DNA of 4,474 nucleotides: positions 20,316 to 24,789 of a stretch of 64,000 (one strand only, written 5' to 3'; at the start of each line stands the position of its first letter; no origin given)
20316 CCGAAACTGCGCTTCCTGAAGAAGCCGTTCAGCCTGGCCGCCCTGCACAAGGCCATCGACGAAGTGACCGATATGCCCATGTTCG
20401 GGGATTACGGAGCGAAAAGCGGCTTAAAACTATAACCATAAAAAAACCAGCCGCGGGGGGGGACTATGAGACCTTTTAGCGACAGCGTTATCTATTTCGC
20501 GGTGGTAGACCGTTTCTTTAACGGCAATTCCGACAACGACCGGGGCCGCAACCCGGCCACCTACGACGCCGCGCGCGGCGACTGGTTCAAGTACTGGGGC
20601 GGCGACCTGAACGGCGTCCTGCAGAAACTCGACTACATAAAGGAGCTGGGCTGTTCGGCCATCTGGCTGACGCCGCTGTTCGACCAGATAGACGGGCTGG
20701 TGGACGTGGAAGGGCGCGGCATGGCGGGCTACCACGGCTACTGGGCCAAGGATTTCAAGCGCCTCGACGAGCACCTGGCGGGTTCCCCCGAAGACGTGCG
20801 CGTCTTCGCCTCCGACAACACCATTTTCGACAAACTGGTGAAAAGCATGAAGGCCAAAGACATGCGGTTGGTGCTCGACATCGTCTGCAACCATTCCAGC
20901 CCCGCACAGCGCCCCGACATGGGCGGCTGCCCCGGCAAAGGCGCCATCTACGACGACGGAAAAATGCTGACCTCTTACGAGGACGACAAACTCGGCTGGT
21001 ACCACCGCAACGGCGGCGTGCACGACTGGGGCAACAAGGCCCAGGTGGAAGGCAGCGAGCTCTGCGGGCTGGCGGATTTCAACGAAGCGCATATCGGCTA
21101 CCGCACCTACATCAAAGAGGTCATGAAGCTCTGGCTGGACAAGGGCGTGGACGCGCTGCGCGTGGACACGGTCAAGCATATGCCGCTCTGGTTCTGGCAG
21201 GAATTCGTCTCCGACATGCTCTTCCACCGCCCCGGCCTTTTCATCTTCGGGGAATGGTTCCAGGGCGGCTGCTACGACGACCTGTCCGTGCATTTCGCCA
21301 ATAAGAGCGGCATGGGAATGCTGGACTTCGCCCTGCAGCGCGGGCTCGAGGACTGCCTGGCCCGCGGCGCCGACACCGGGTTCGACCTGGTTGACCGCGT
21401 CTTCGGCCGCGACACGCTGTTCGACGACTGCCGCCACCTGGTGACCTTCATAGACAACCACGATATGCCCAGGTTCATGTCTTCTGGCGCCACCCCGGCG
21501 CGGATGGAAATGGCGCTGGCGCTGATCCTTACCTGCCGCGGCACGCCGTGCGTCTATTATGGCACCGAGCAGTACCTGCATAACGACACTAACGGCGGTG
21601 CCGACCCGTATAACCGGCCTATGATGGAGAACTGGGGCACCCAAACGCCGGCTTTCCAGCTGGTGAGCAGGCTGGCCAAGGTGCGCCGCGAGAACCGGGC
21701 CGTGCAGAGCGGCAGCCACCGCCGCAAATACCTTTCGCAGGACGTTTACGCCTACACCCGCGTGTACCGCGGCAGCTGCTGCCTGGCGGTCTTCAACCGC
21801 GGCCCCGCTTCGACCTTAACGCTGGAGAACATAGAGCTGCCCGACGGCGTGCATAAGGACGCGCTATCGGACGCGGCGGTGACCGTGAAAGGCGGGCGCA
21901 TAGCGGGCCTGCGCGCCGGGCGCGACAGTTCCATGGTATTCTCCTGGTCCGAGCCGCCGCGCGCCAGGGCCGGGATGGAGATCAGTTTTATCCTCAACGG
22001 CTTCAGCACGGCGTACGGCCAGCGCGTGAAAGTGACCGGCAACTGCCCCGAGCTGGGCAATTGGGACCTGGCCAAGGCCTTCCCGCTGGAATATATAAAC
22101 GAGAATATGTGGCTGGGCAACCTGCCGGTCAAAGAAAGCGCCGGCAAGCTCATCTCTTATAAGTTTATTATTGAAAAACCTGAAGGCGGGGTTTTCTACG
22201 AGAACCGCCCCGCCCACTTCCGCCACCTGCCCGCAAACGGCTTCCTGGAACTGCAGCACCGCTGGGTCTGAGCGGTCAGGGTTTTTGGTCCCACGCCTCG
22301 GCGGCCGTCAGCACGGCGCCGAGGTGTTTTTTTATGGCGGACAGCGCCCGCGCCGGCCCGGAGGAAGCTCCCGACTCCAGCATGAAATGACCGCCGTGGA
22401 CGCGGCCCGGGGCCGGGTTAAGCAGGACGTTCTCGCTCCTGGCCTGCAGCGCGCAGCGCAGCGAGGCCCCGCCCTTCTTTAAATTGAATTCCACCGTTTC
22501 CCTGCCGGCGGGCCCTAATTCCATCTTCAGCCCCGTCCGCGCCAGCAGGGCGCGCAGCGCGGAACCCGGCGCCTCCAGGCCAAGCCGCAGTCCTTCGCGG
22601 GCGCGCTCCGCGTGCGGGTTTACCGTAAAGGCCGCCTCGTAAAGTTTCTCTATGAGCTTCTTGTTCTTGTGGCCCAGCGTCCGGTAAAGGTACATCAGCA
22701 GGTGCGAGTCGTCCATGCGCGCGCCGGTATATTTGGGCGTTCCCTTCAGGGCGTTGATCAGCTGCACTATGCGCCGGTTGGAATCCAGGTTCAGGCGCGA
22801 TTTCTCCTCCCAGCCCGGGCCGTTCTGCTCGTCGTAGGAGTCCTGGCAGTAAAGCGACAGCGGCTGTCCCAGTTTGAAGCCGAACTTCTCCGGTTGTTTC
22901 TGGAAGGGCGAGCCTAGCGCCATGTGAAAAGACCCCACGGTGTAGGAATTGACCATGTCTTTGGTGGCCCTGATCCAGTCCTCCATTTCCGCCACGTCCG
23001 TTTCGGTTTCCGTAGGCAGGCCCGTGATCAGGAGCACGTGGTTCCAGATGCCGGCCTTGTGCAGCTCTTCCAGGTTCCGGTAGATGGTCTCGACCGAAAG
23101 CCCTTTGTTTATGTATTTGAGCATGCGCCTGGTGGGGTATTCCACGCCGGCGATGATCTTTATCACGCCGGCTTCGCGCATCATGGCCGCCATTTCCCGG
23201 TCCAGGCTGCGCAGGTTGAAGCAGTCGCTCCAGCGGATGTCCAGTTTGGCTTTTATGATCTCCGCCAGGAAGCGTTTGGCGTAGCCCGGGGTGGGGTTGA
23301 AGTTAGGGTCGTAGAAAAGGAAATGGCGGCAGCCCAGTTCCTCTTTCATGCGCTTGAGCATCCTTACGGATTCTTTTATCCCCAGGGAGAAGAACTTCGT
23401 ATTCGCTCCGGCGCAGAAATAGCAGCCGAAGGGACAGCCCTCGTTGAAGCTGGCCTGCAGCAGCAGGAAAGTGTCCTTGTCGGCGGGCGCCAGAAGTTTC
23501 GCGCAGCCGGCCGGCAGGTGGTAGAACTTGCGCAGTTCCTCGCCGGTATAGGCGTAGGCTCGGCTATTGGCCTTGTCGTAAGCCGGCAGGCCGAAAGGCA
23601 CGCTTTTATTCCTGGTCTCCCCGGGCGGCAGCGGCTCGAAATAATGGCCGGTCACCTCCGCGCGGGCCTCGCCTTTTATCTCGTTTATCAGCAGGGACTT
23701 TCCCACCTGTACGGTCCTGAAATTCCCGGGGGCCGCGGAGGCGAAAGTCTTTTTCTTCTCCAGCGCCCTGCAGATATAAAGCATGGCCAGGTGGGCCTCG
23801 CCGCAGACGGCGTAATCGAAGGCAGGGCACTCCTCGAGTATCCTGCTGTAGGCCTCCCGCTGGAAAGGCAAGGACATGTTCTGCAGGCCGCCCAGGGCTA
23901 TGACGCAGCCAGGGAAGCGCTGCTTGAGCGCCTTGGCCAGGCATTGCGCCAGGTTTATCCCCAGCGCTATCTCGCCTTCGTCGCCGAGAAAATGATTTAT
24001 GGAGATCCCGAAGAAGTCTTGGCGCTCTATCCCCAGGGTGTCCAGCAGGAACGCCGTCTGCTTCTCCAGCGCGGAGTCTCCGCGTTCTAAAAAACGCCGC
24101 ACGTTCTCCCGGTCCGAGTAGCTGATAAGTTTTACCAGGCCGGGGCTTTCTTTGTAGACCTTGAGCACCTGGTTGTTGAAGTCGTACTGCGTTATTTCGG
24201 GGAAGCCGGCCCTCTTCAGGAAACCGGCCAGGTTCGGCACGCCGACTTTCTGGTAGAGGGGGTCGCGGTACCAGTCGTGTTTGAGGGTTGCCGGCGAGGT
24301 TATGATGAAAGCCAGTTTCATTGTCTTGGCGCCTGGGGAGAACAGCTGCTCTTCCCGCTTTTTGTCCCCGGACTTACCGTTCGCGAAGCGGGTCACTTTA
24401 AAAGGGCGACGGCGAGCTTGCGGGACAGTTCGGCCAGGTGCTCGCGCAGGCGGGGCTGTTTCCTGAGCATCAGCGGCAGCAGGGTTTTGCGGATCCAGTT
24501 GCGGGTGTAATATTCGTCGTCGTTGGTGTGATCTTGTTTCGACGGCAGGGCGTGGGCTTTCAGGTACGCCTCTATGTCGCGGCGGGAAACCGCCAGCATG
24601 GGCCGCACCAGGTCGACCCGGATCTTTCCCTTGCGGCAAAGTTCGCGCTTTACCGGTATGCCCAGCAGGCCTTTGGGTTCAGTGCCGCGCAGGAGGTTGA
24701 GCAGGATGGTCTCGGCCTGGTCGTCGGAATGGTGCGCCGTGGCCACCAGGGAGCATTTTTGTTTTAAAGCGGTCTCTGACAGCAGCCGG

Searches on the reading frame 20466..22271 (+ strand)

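Call 14: search_protein_families(library=pfam, proteins=[window:20466-22271:+], max_evalue=0.001)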
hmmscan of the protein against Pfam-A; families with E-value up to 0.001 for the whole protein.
window:20466-22271:+ (601 aa): 3 families
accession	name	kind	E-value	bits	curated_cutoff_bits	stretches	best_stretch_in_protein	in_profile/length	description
PF00128.31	Alpha-amylase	-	1.3e-40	140.4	22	1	15-374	5-359/446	Alpha amylase, catalytic domain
PF00686.25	CBM_20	-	1.6e-14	53.9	23.3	1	505-584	3-83/97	Starch binding domain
PF18612.7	Bac_A_amyl_C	-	0.00069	19.7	25.9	0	421-480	4-61/69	Bacterial Alpha amylase C-terminal domain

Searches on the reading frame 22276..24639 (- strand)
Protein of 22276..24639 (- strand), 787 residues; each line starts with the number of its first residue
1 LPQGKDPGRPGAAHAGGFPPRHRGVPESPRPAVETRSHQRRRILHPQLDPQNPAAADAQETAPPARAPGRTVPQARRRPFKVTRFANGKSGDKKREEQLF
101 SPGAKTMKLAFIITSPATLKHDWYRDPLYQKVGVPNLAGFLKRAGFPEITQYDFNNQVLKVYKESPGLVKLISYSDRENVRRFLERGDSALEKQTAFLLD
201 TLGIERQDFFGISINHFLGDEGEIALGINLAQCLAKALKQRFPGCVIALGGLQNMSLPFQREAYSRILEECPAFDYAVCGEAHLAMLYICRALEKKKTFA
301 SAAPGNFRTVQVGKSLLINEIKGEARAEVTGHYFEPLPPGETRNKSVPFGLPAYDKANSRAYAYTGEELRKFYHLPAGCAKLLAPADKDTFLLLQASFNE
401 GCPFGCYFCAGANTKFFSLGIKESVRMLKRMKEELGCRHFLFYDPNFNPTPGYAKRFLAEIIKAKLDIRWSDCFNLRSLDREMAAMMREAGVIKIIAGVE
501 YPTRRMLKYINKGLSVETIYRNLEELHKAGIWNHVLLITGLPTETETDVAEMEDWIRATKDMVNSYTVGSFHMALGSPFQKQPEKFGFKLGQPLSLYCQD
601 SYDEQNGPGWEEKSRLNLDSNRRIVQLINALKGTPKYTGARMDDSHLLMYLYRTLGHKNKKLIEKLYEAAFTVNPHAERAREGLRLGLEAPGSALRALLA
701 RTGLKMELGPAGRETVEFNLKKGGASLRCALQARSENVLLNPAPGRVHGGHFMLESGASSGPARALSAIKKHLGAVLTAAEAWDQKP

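Call 14: search_protein_families(library=pfam, proteins=[window:22276-24639:-], max_evalue=0.001)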
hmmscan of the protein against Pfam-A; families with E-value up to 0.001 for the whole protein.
window:22276-24639:- (787 aa): 1 family
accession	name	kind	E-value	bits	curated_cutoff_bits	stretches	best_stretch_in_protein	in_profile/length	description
PF04055.27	Radical_SAM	-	6.3e-22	78.9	29.5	1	398-556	3-166/166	Radical SAM superfamily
